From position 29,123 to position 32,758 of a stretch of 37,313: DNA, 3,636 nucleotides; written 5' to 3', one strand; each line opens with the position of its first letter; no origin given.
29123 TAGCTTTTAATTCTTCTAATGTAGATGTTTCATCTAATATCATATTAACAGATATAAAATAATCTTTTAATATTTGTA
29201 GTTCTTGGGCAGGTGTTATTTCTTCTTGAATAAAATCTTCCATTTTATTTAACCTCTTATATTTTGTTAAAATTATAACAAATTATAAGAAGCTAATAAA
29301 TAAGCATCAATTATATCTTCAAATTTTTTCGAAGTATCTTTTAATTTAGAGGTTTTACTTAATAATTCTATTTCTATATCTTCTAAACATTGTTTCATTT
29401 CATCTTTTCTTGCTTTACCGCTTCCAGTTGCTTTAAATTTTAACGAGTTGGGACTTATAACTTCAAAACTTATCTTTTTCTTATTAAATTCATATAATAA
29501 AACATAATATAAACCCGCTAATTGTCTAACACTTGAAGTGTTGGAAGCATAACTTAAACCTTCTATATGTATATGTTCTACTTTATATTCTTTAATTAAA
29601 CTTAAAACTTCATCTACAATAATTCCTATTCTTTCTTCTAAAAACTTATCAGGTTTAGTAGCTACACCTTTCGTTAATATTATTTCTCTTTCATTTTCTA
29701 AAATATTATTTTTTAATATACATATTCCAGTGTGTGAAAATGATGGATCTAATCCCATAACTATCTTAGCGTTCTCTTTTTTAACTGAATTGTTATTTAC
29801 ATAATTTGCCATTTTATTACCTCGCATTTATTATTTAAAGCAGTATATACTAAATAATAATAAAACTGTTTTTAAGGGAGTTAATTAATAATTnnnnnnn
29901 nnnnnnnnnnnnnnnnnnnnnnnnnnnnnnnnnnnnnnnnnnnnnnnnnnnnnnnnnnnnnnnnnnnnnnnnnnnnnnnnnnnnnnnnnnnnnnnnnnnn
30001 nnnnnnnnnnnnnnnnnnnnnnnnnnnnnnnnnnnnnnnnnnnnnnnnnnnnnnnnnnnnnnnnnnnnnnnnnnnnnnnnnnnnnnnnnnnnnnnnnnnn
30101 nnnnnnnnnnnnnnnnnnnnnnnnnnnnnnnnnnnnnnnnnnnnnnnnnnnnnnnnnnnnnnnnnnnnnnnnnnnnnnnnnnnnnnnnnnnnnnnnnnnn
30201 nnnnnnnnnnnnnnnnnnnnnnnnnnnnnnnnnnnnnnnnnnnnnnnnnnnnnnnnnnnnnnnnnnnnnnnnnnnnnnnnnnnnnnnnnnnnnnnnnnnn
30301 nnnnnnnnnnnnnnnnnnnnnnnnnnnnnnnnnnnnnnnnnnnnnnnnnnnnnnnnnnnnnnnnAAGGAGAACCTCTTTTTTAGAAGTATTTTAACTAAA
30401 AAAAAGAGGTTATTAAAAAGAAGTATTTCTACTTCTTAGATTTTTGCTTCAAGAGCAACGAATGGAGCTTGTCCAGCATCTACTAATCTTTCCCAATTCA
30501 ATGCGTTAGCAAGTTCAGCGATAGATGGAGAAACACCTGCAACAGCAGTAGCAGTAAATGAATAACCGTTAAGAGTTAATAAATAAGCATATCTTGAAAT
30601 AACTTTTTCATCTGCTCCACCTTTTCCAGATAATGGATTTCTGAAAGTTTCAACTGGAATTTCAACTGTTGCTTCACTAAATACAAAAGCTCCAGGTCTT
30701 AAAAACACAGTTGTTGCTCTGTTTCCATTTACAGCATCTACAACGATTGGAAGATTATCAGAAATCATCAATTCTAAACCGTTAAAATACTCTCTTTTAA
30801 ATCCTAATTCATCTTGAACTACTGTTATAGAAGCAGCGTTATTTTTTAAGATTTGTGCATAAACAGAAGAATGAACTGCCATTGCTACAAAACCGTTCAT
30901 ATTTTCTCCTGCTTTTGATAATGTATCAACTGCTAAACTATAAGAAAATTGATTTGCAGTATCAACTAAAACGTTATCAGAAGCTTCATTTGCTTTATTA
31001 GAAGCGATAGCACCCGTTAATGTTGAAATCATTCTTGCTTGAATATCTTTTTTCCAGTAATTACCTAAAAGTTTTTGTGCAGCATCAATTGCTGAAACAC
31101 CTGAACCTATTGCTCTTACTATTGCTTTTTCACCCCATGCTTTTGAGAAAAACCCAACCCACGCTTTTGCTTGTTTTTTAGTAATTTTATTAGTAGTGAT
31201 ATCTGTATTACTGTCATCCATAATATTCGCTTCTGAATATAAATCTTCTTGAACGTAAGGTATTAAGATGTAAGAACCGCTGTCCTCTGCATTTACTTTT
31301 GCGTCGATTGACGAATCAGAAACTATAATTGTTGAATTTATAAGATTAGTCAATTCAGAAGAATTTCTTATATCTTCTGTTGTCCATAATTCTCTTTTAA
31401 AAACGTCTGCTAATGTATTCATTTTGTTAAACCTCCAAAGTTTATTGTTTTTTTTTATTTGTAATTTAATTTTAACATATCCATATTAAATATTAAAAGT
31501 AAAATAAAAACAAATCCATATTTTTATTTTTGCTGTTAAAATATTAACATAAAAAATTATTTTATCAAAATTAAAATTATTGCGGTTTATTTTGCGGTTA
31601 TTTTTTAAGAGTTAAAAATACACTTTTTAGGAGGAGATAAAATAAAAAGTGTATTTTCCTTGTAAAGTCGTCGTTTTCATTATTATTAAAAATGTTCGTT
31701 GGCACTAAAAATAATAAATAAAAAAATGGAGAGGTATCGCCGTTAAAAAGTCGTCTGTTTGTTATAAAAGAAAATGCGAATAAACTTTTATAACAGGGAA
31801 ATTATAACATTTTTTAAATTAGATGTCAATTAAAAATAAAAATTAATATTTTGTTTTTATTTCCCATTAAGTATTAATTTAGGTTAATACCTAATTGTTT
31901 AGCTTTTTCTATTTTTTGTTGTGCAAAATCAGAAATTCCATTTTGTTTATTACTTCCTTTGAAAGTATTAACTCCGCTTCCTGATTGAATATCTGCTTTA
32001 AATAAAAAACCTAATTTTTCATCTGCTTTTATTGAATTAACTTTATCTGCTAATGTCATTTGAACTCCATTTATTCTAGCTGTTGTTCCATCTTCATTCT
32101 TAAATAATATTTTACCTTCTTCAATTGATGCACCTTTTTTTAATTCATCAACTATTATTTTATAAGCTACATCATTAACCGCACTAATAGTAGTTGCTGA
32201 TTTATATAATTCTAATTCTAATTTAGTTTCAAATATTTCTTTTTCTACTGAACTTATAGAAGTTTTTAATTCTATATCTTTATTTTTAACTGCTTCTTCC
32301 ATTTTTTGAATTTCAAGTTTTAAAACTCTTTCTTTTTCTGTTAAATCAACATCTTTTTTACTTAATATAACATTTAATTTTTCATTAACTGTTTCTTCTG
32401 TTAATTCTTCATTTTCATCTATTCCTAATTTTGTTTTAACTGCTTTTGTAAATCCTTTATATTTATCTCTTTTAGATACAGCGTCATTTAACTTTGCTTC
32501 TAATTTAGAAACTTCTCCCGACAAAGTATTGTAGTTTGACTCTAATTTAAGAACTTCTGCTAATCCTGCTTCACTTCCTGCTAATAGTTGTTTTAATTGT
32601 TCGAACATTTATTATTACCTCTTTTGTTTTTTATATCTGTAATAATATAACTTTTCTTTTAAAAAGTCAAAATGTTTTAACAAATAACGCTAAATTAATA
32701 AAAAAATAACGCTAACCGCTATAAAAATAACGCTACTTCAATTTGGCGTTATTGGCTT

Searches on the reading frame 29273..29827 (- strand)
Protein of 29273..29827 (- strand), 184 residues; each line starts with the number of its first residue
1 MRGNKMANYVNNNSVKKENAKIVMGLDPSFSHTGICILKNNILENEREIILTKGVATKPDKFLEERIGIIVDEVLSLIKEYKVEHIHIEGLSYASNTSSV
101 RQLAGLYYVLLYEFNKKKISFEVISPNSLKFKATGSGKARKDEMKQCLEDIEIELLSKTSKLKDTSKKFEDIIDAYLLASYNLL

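Call 67: search_protein_families(library=ncbifam, proteins=[window:29273-29827:-], max_evalue=0.01)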
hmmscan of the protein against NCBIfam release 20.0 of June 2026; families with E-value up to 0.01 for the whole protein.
window:29273-29827:- (184 aa): 2 families
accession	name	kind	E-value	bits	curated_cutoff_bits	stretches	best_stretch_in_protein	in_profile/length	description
NF000711.0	PRK00039.2-1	equivalog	3.8e-15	56.1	163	1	22-150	2-128/161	crossover junction endodeoxyribonuclease RuvC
TIGR00228.1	ruvC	equivalog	1.8e-08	34.4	100.65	1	23-151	1-126/156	crossover junction endodeoxyribonuclease RuvC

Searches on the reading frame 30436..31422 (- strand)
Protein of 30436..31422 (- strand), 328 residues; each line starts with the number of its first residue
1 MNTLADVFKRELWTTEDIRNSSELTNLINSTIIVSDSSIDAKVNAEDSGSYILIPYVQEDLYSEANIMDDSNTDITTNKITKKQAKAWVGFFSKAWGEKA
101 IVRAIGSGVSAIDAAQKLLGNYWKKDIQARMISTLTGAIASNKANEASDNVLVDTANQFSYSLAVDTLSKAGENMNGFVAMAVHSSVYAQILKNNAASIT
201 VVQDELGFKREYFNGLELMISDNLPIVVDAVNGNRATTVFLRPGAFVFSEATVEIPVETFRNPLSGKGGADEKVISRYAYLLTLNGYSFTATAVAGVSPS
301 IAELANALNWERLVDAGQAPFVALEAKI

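Call 18: find_related_loci(query=window:30436-31422:-, collection=viral_contigs, flank=10000)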
Query window:30436-31422:- (328 aa) in viral_contigs; peptide patterns used: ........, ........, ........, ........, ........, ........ (x = any residue, [..] = any of these).
12 stretches matched a pattern; 10 encode a relative of the query (tblastn E <= 1e-3); 10 distinct loci.
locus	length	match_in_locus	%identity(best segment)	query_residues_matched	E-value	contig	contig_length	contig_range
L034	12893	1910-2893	29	4-325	1e-36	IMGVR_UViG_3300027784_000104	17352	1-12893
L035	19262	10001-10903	31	4-313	3e-33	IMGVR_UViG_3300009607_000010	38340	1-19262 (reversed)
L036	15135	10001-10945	31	4-313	1e-32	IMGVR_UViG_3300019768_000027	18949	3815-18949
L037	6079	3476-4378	30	4-313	9e-31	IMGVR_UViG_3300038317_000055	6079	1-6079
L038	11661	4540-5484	26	4-313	1e-22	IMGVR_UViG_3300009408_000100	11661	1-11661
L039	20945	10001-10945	26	4-313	1e-22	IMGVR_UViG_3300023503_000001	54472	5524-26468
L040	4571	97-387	42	218-315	9e-18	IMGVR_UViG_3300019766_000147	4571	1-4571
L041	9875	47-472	31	165-313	5e-17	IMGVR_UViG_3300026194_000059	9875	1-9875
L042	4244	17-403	31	178-313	1e-14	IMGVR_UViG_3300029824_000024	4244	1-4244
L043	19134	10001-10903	31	4-313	2e-33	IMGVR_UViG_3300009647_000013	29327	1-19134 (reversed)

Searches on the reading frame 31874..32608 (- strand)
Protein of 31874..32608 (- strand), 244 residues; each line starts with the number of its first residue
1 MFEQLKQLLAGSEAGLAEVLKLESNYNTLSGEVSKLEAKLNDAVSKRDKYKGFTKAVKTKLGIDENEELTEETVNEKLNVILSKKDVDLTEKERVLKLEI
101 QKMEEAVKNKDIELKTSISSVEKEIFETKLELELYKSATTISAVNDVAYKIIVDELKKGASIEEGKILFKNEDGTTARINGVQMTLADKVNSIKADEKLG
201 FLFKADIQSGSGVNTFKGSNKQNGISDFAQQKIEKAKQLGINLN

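Call 19: find_encoding_contigs(protein=window:31874-32608:-, flank=10000, max_places=10)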
Protein window:31874-32608:- (244 aa): 1 contig read that carries it; 1 place shown.
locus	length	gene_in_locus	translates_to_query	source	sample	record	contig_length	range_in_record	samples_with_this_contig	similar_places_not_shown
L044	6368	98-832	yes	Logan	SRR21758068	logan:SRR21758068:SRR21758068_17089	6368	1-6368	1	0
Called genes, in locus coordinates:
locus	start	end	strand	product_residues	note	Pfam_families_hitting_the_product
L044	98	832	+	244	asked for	-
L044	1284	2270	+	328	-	PF20036:Gp13-like, PF25209:Phage_capsid_4 (weak)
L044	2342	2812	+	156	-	-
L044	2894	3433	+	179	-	PF02075:RuvC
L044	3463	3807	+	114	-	-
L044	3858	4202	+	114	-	-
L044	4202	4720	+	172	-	PF20557:DnaT_2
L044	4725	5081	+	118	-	-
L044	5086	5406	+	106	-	-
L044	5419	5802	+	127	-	-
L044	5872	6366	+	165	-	?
